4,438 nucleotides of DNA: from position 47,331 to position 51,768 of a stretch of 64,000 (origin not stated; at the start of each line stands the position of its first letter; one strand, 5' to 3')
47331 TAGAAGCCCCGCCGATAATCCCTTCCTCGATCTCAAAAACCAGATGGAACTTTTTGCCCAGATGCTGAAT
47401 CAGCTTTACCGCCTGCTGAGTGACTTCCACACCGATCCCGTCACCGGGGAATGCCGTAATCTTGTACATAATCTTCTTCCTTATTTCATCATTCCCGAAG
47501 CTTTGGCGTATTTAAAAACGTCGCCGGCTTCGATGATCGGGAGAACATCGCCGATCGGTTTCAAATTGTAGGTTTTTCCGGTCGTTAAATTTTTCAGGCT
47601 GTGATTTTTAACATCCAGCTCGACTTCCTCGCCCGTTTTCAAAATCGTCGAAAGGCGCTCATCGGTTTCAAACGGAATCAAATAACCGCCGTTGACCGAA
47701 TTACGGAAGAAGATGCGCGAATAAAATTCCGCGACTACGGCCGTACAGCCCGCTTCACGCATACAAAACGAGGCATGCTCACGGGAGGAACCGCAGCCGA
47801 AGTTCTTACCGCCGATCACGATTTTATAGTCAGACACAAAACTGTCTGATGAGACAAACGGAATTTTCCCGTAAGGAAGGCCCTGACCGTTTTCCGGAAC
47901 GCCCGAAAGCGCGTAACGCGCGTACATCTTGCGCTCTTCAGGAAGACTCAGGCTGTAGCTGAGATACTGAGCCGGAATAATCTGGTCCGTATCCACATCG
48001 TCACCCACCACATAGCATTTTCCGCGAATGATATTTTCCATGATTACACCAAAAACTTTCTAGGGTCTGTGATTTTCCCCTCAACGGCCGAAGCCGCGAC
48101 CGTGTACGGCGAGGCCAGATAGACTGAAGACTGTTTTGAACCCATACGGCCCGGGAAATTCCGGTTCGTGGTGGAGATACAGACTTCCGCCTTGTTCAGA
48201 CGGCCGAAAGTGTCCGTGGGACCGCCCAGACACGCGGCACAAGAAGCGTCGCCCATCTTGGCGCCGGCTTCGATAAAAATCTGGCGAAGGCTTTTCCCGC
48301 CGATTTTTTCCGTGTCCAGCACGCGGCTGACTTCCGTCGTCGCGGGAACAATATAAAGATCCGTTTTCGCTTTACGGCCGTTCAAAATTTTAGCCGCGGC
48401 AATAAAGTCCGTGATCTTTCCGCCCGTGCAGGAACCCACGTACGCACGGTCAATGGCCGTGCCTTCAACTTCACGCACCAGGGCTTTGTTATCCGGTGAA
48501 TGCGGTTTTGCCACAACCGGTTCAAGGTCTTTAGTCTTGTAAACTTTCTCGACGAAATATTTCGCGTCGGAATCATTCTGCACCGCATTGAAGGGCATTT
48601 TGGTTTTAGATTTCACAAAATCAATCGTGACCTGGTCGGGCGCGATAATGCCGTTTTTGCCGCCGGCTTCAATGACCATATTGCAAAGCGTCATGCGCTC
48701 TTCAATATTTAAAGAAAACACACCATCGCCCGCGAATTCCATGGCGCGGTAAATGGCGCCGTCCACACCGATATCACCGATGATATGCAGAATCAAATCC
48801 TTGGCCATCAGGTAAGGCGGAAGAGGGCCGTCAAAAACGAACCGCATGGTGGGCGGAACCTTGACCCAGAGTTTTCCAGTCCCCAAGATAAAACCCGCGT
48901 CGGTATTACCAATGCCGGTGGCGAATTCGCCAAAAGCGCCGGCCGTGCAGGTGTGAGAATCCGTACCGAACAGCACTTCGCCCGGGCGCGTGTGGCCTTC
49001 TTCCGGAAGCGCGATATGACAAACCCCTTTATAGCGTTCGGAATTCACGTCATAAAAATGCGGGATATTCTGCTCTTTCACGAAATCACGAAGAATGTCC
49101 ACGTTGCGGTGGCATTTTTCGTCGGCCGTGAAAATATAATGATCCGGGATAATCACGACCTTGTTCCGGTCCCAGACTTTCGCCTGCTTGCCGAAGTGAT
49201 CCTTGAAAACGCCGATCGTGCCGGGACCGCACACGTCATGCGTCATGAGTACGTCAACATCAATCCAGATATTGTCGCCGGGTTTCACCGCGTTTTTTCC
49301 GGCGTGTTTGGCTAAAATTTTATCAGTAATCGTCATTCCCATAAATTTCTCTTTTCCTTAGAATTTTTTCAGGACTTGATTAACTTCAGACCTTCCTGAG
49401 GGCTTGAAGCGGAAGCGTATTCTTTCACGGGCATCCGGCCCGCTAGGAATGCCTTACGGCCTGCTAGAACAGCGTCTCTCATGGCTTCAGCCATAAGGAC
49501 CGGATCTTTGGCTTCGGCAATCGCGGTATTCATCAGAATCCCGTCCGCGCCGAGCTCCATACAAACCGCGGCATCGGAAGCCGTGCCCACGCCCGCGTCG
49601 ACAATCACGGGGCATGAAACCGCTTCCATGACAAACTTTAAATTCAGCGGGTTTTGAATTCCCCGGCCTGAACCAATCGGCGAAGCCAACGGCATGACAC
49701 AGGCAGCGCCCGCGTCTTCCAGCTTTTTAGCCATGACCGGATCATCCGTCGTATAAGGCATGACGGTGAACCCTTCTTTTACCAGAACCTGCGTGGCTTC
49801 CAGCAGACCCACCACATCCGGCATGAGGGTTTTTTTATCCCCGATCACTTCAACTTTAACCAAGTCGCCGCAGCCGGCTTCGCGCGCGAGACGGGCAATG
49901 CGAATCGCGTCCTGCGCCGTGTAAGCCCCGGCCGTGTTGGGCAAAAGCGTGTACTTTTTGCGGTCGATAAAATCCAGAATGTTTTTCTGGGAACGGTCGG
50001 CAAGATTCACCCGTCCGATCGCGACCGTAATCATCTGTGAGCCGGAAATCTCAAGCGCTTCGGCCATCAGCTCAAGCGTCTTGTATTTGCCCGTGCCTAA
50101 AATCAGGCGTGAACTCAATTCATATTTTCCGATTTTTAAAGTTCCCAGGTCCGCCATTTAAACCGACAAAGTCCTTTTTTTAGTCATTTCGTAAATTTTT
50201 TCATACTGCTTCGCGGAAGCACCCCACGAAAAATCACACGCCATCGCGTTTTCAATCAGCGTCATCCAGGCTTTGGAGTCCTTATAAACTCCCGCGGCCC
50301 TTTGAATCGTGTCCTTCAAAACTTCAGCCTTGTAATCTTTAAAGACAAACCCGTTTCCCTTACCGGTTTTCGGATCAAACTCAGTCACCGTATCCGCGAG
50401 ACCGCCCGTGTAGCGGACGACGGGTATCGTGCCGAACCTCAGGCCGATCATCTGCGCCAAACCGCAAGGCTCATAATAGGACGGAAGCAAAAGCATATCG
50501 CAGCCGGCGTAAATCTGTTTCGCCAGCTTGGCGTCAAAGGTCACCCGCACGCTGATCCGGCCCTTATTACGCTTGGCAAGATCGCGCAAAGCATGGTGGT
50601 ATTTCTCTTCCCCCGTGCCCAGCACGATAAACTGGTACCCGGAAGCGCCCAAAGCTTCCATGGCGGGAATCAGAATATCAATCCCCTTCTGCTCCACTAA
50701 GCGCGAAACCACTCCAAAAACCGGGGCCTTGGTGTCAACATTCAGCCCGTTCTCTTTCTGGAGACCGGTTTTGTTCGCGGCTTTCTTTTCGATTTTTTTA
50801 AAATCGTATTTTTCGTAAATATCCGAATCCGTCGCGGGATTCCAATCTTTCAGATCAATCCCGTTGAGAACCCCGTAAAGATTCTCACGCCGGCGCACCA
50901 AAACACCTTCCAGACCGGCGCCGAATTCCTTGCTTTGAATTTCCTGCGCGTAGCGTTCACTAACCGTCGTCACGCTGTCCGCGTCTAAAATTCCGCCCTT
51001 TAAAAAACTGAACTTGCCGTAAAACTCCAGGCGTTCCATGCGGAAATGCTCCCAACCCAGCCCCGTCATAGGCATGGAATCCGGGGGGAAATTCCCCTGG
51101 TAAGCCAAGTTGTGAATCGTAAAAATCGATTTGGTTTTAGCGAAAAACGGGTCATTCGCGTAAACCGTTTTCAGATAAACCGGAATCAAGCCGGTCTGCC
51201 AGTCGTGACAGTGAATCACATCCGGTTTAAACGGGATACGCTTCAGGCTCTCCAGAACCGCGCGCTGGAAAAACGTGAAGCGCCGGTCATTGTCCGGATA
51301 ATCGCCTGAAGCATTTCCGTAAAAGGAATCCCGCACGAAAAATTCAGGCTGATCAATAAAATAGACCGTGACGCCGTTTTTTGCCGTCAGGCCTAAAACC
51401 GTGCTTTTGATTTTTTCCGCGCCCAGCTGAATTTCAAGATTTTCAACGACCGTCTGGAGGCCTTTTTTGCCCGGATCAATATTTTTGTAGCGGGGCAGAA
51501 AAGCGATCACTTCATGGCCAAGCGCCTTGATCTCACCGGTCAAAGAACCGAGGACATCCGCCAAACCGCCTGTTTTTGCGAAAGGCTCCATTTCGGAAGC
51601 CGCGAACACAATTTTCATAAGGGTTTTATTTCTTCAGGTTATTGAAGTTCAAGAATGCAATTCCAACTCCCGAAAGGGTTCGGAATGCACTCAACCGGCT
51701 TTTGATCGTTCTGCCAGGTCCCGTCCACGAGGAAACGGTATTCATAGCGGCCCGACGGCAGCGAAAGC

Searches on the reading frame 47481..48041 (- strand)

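Call 75: search_protein_families(library=pfam, proteins=[window:47481-48041:-], max_evalue=0.00001)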
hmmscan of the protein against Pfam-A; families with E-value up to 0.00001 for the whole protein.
window:47481-48041:- (186 aa): 1 family
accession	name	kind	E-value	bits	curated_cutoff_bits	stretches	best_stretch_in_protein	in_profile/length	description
PF00694.25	Aconitase_C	-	5.3e-16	59.6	22.8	1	74-124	77-126/131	Aconitase C-terminal domain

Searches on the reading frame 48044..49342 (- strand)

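Call 75: search_protein_families(library=pfam, proteins=[window:48044-49342:-], max_evalue=0.00001)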
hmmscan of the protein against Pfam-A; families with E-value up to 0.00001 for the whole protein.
window:48044-49342:- (432 aa): 1 family
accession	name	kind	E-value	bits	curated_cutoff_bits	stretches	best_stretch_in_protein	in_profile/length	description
PF00330.25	Aconitase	-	3.8e-84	283.8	28.7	2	7-290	1-304/463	Aconitase family (aconitate hydratase)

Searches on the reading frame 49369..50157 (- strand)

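Call 75: search_protein_families(library=pfam, proteins=[window:49369-50157:-], max_evalue=0.00001)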
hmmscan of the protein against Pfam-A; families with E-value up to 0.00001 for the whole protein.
window:49369-50157:- (262 aa): 2 families
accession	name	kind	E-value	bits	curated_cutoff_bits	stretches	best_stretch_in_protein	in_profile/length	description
PF05690.20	ThiG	-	1.4e-110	368.9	23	1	8-253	1-247/247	Thiazole biosynthesis protein ThiG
PF00977.27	His_biosynth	-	7.5e-07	29.3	23.6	0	173-225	65-115/228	Histidine biosynthesis protein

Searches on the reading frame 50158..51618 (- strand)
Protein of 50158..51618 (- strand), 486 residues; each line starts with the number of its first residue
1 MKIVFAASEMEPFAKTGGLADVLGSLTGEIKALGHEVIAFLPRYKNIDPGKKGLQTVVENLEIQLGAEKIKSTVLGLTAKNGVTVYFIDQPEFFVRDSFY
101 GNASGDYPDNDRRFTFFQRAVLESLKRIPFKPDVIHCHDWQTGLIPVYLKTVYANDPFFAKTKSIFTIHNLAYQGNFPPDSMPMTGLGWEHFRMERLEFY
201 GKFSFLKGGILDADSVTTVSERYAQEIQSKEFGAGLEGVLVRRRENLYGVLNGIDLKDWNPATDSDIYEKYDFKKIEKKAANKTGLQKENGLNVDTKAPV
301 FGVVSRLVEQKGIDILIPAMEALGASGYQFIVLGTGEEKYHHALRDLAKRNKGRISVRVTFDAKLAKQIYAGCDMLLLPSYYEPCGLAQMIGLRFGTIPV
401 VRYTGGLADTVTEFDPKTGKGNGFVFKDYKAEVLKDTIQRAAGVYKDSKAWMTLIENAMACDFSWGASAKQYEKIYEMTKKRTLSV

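Call 75: search_protein_families(library=pfam, proteins=[window:50158-51618:-], max_evalue=0.00001)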
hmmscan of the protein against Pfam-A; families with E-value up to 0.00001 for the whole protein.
window:50158-51618:- (486 aa): 4 families
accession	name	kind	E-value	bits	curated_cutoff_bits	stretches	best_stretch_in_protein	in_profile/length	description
PF08323.17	Glyco_transf_5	-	4.1e-89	298.8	22.7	1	2-240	1-237/239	Starch synthase catalytic domain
PF00534.26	Glycos_transf_1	-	7.9e-18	65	26.4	1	291-441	8-155/172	Glycosyl transferases group 1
PF13692.12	Glyco_trans_1_4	-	9.3e-12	45.8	27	1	299-440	2-138/142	Glycosyl transferases group 1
PF13439.12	Glyco_transf_4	-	1.5e-08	35.3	28.5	1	53-229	3-150/170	Glycosyltransferase Family 4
